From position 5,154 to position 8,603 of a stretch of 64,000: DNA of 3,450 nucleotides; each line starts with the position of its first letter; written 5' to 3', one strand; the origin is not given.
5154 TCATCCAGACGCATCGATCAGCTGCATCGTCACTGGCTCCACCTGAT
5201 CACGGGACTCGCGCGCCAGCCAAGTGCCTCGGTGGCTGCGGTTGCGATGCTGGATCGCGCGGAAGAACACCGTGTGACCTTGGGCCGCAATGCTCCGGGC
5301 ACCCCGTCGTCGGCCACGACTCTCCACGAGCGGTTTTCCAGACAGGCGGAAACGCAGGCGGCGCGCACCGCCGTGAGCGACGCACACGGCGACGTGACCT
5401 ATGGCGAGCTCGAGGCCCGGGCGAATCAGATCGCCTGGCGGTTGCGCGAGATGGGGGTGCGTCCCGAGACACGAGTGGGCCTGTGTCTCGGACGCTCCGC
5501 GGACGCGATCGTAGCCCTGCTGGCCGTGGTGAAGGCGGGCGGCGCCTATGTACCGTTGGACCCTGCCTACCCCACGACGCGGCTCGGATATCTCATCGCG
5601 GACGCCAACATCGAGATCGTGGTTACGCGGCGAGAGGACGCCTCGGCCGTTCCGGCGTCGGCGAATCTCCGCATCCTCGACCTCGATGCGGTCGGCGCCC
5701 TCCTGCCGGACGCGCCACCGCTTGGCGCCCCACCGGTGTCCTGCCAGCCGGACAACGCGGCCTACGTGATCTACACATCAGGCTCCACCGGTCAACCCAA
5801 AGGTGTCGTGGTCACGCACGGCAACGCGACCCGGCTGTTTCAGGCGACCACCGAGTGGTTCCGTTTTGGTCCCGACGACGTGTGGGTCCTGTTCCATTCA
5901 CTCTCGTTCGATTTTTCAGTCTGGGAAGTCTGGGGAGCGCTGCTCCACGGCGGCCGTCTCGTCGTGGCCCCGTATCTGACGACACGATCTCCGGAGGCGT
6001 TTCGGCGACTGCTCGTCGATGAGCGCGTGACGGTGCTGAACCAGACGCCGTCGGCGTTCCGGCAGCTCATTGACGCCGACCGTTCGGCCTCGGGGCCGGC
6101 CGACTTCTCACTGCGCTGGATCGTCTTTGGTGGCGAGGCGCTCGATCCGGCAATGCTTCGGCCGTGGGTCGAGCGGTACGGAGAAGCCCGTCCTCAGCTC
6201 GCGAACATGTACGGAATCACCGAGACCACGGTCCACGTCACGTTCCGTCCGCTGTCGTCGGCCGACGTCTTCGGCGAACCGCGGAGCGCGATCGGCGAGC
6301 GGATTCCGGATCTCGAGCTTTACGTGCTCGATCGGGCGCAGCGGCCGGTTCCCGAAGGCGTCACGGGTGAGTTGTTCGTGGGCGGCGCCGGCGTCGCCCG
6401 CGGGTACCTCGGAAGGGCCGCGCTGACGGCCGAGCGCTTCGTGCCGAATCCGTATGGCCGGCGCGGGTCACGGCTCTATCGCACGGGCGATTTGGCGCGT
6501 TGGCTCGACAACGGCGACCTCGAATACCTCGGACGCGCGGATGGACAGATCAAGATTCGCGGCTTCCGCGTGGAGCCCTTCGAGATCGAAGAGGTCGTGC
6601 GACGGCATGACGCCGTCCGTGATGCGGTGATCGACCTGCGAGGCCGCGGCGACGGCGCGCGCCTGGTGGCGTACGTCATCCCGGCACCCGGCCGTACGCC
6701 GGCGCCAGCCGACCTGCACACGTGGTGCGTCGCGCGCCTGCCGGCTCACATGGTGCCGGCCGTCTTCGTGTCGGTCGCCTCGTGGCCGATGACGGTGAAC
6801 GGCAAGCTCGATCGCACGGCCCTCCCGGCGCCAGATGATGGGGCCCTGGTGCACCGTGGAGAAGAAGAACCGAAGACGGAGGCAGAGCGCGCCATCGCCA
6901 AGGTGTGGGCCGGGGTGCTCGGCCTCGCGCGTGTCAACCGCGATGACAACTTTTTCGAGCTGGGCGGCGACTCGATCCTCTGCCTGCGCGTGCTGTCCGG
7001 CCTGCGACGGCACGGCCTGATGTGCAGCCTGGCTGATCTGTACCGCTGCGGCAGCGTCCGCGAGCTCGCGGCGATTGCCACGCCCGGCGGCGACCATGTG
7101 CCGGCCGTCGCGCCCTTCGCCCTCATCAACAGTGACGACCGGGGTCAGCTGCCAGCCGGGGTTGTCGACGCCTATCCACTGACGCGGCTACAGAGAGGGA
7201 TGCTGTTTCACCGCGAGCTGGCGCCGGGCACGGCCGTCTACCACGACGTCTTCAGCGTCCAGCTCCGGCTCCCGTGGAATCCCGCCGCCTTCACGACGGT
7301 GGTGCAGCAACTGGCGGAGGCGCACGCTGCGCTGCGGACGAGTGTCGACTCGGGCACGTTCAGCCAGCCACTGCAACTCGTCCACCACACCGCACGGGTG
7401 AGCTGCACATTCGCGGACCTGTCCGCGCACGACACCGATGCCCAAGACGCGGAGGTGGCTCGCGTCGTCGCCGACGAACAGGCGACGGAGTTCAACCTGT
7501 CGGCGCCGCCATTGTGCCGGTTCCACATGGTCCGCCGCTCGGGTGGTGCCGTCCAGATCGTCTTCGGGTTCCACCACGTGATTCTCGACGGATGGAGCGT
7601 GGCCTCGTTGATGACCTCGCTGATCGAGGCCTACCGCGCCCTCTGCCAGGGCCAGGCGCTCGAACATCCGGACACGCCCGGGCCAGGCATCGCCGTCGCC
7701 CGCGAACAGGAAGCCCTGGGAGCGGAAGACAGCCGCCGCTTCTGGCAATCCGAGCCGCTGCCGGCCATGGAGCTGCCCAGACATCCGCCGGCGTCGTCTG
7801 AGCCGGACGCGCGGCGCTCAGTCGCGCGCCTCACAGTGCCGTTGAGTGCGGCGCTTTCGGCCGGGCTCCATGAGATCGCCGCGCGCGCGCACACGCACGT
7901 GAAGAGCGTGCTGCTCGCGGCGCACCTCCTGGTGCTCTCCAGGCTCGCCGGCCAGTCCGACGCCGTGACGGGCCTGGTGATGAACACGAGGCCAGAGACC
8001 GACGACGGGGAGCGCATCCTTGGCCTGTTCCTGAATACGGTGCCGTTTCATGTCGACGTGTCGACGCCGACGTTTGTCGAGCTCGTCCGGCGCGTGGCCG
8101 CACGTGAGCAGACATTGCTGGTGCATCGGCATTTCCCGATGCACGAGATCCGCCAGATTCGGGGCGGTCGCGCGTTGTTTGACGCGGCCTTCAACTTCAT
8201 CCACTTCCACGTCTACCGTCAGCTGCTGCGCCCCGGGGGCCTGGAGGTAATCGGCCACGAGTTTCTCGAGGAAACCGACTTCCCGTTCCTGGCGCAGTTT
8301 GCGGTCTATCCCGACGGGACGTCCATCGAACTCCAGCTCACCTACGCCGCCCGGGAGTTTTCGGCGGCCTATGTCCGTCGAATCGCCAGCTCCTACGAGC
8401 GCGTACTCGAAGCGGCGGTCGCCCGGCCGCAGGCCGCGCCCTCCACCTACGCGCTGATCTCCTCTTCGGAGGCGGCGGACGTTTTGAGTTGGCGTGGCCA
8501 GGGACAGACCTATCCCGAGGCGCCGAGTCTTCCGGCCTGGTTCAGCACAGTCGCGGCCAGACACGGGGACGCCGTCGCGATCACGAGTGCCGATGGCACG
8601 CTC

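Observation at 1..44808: Nine-module PKS/NRPS glycolipopeptide cluster whose predicted peptide mirrors the hassallidin/herbicolin scaffold in an unexpected genomic context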

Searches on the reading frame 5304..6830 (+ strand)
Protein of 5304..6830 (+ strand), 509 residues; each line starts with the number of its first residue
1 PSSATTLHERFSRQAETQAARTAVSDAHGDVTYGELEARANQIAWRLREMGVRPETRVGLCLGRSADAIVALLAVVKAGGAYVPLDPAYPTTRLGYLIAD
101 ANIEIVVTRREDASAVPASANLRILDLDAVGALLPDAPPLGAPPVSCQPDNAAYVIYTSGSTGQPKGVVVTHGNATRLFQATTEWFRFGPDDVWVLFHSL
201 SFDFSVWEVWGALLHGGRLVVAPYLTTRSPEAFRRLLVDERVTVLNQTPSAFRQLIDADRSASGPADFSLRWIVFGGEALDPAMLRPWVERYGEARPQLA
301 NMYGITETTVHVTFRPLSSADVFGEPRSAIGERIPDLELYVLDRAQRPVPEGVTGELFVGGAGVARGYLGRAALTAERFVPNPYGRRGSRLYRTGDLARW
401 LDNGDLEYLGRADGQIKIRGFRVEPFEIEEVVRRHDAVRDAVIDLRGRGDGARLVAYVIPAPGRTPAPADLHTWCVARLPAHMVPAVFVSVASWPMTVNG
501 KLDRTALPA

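Call 7: search_solved_structures(query=window:5304-6830:+, max_evalue=1e-20, show_alignments=0)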
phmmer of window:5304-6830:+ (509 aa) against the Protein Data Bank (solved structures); distinct sequences matched with E-value up to 1e-20: 112 (the best 60 are shown).
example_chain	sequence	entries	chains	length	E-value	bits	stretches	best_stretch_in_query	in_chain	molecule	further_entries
6mfy_A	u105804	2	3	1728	1e-178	598.4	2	21-508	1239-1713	Linear gramicidin synthase subunit A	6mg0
6mfz_A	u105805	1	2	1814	1.2e-178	598.2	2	21-508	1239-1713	Linear gramicidin synthase subunit A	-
9be3_A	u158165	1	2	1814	1.2e-178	598.2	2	21-508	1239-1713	Linear gramicidin synthase subunit A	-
9be4_A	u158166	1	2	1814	1.2e-178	598.2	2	21-508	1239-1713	Linear gramicidin synthase subunit A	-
9meh_A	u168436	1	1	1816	1.2e-178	598.2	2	21-508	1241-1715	Linear gramicidin synthase subunit A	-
6n8e_A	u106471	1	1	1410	7.9e-130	437.1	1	4-508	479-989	holo-ObiF1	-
8xjz_C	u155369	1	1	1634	1.7e-126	426.2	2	20-508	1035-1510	Peptide synthetase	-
3vnq_A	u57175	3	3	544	1.1e-110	373.9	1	10-507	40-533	NRPS adenylation protein CytC1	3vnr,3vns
5n9w_A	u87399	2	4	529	1.5e-108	367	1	5-507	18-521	Adenylation domain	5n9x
6p1j_A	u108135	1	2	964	2.1e-103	350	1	6-507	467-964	Txo2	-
4d4g_A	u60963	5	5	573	4.4e-103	348.9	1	6-508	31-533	APNAA1 | APNA A1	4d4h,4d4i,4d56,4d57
5u89_A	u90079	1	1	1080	1.5e-100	340.5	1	9-509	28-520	Amino acid adenylation domain protein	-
8jbr_A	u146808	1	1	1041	2.6e-94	319.9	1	7-508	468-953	McyA protein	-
6ea3_B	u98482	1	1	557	5.7e-93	315.5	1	8-508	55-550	adenylation domain of Fuscachelin synthetase component H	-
8hlk_A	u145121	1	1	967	9.2e-93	314.9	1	6-508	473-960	Microcystin synthetase B (Fragment)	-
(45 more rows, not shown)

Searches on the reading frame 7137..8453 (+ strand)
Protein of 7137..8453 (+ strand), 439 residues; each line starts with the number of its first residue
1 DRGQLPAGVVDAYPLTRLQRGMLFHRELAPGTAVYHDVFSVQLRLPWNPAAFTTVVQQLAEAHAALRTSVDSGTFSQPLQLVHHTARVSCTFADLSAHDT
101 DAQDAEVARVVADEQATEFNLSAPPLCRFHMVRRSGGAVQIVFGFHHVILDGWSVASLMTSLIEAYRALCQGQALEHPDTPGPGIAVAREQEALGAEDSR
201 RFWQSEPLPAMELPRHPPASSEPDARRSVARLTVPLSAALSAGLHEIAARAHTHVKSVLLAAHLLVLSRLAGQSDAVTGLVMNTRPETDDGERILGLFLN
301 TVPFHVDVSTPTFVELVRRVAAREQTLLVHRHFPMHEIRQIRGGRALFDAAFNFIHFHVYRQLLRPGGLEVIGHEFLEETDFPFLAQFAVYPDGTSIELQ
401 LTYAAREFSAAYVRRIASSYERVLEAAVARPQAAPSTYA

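Call 66: search_solved_structures(query=window:7137-8453:+, max_evalue=1e-10)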
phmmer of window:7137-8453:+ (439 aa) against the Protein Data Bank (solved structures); distinct sequences matched with E-value up to 1e-10: 26.
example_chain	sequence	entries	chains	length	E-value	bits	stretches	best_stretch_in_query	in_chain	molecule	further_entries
8jbr_A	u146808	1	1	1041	3e-87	296.4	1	4-427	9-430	McyA protein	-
7r9x_A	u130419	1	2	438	3.7e-48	167.6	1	4-436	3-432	AmbE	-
9lcq_A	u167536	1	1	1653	1.4e-46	162.4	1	5-426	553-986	PvdL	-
9up2_A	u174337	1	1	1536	2.8e-46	161.4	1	5-426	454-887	PvdL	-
9lcp_A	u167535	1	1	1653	3.3e-46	161.2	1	5-426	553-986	PvdL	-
9lco_A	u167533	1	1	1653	3.3e-46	161.2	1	5-426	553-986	PvdL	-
9rde_A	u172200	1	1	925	1.1e-33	119.9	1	11-429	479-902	Bacitracin synthase 3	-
8hlk_A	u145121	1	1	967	8e-32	113.8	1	7-432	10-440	Microcystin synthetase B (Fragment)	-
9bfd_B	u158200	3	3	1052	6.8e-27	97.6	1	9-422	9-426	Tyrocidine synthase 2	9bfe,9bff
8f7f_A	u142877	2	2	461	2.5e-25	92.4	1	4-436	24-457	Surfactin synthetase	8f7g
8f7h_A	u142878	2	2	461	6.6e-25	91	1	4-436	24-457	Surfactin synthetase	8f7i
6p1j_A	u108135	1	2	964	8e-25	90.7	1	10-430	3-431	Txo2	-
2vsq_A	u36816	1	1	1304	5.9e-24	87.9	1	9-436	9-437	SURFACTIN SYNTHETASE SUBUNIT 3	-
6oyf_A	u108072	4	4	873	9.9e-19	70.7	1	14-346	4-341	Txo1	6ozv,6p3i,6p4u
8xjz_C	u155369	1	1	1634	9.6e-18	67.4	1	10-323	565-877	Peptide synthetase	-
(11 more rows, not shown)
